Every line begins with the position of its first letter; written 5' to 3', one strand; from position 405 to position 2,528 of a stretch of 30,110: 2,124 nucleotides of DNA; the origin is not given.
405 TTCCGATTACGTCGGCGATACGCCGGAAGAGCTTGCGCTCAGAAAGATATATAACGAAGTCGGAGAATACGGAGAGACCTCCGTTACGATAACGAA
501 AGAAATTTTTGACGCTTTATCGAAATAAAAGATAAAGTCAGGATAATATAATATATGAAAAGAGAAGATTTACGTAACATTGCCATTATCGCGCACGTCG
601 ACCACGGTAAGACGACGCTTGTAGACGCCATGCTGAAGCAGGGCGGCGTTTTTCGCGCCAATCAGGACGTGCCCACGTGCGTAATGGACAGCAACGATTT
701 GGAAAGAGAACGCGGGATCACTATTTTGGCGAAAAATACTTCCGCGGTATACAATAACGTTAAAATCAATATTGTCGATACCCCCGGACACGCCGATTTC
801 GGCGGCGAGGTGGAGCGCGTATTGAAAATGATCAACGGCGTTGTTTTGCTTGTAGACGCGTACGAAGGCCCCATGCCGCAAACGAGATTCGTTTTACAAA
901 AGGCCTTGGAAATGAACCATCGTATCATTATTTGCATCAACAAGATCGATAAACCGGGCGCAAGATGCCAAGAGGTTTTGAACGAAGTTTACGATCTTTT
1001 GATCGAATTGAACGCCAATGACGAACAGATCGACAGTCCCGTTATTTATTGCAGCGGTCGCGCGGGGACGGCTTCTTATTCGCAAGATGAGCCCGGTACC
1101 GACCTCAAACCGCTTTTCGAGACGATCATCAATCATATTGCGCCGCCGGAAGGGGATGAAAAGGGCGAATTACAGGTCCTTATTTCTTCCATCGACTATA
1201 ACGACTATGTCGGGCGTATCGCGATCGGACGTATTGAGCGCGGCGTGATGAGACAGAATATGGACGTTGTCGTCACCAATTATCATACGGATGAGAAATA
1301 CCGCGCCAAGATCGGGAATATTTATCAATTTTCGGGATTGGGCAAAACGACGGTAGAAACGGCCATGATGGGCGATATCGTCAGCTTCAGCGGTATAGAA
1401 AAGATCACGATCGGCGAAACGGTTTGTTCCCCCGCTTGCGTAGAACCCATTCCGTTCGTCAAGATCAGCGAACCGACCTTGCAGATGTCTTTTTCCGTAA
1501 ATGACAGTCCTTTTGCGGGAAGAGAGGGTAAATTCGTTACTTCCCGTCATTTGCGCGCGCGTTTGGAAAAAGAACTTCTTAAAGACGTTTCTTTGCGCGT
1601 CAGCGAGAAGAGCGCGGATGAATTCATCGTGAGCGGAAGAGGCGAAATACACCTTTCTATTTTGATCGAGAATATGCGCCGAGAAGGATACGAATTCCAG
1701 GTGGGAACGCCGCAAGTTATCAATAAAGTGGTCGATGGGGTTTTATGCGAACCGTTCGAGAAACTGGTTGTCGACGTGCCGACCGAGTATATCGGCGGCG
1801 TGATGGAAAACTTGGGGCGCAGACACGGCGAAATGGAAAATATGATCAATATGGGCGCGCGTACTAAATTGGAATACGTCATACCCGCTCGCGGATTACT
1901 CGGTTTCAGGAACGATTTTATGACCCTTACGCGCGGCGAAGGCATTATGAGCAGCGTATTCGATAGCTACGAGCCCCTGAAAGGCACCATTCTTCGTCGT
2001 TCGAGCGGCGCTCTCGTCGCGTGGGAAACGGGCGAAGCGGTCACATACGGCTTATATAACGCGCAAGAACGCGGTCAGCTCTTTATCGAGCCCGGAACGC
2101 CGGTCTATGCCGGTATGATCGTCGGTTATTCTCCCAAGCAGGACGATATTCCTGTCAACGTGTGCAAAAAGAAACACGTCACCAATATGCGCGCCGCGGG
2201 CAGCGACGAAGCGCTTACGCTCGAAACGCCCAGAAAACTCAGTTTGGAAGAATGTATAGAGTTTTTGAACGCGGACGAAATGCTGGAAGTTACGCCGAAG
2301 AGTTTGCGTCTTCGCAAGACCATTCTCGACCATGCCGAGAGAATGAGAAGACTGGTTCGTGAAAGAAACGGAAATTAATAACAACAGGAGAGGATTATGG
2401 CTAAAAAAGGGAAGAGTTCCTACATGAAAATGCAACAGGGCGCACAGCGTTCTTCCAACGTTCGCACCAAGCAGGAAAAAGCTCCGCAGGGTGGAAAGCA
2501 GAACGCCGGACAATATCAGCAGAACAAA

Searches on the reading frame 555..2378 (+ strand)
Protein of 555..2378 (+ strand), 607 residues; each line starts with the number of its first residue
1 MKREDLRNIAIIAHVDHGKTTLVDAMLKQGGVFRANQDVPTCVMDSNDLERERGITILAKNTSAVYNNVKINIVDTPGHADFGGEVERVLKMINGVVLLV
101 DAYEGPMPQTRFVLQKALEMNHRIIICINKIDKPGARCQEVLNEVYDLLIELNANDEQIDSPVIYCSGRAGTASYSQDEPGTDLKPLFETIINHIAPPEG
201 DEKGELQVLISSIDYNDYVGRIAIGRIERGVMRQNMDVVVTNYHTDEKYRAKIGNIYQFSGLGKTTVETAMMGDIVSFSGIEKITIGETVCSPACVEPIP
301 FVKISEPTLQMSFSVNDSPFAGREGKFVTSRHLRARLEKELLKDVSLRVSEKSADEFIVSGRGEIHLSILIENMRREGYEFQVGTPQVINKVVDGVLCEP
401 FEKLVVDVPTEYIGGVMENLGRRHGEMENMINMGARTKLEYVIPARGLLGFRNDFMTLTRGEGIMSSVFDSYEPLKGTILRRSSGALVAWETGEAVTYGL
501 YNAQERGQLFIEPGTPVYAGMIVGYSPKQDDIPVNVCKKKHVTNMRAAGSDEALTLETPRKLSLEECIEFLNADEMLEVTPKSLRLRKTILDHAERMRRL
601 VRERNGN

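Call 20: search_protein_families(library=pfam, proteins=[window:555-2378:+], max_evalue=0.01)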
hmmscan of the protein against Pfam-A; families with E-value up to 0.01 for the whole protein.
window:555-2378:+ (607 aa): 8 families
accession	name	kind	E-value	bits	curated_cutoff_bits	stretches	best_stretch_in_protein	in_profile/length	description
PF00009.33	GTP_EFTU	-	4.7e-54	183.3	26.5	1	5-196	2-187/188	Elongation factor Tu GTP binding domain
PF21018.2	BipA_C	-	2.1e-45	153.4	23.8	1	485-592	2-109/110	TypA/BipA C-terminal domain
PF00679.30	EFG_C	-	3.3e-25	88.4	27.9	1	396-481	1-87/89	Elongation factor G C-terminus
PF22042.2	EF-G_D2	-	1.3e-09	38.5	27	1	207-292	3-83/84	Elongation factor G domain 2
PF03144.31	GTP_EFTU_D2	-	3.1e-09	37.6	30.3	1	220-291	1-73/73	Elongation factor Tu domain 2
PF14492.12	EFG_III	-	3e-06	27.7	27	1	331-384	19-74/75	Elongation Factor G, domain III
PF01926.29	MMR_HSR1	-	4.6e-05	23.9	21.9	1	9-130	2-113/113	50S ribosome-binding GTPase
PF00025.27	Arf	-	0.0028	17.6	22.3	1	18-148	26-142/174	ADP-ribosylation factor family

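Call 33: find_related_loci(query=window:555-2378:+, collection=genome_contigs, flank=1000)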
Query window:555-2378:+ (607 aa) in genome_contigs; peptide patterns used: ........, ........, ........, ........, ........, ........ (x = any residue, [..] = any of these).
600 stretches matched a pattern (row limit reached: there are more); 585 encode a relative of the query (tblastn E <= 1e-3); the best 80 are kept; 80 distinct loci.
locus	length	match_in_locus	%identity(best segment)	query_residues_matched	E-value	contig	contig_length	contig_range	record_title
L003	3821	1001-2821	98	1-607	0e+0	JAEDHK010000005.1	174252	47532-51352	MAG: Clostridia bacterium isolate MAG134 NODE_24_length_174252_cov_10.566847, whole genome shotgun sequence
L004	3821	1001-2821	84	1-607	0e+0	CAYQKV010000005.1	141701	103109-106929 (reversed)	MAG TPA_asm: uncultured Christensenella sp. isolate binchicken_co370_50 genome assembly, contig: NODE_147_length_141701_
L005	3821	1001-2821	84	1-607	0e+0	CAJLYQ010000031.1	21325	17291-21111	MAG TPA_asm: uncultured Catabacter sp. isolate ERR321646-bin.66 genome assembly, contig: NODE_1637_length_21325_cov_4.25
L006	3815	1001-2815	78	1-604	0e+0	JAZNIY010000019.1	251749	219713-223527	MAG: Candidatus Stercoripulliclostridium sp. isolate T1900044682_TS20190148.MAGScoT_cleanbin_000015 SGB_1698_k141_147578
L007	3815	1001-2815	77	1-604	0e+0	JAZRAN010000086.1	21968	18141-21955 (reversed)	MAG: Candidatus Stercoripulliclostridium sp. isolate T1900045141_TC20190135.MAGScoT_cleanbin_000010 SGB_4919_k141_259001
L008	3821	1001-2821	77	1-606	0e+0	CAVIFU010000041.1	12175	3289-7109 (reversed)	Ruminococcus bicirculans (ex Wegman et al. 2014) isolate H07682-L1_cleanbin_000021 genome assembly, contig: Spades_H0768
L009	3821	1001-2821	77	1-606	0e+0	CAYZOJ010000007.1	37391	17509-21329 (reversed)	MAG TPA_asm: uncultured Christensenellaceae bacterium isolate SRP225648_co1_589 genome assembly, contig: NODE_2131_lengt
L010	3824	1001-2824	76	1-606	0e+0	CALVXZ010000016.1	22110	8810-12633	MAG: uncultured Clostridia bacterium isolate BRZ_GG__bin9 genome assembly, contig: BRZ_GG__NODE_3142_length_22110_cov_7.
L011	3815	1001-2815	73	1-604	0e+0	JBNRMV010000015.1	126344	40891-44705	MAG: Christensenellales bacterium isolate UACH.msa k127_668309, whole genome shotgun sequence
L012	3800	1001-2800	73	1-599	0e+0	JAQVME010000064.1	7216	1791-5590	MAG: Clostridia bacterium isolate STF1_126 NODE_37176_length_7216_cov_3.192552_Sandtown_F1, whole genome shotgun sequenc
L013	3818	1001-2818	70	1-604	0e+0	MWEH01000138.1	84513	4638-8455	MAG: Firmicutes bacterium ADurb.Bin080 BWX72_contig000138, whole genome shotgun sequence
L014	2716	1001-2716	72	1-571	0e+0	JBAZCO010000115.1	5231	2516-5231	MAG: Clostridia bacterium isolate SO_2017_LW2_74 scaffold_33719_c1_LW138R_2017, whole genome shotgun sequence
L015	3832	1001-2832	74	1-604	0e+0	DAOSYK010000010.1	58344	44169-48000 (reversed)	MAG TPA_asm: Clostridia bacterium isolate AMR_MDS_2087 NODE_431_length_58344_cov_5.705433, whole genome shotgun sequence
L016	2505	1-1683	73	45-604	0e+0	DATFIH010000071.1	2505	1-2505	MAG TPA_asm: Clostridia bacterium isolate SMAG_U9113 k141_615029, whole genome shotgun sequence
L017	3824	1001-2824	68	1-606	0e+0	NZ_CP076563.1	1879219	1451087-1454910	Christensenella sp. MSJ-20 chromosome, complete genome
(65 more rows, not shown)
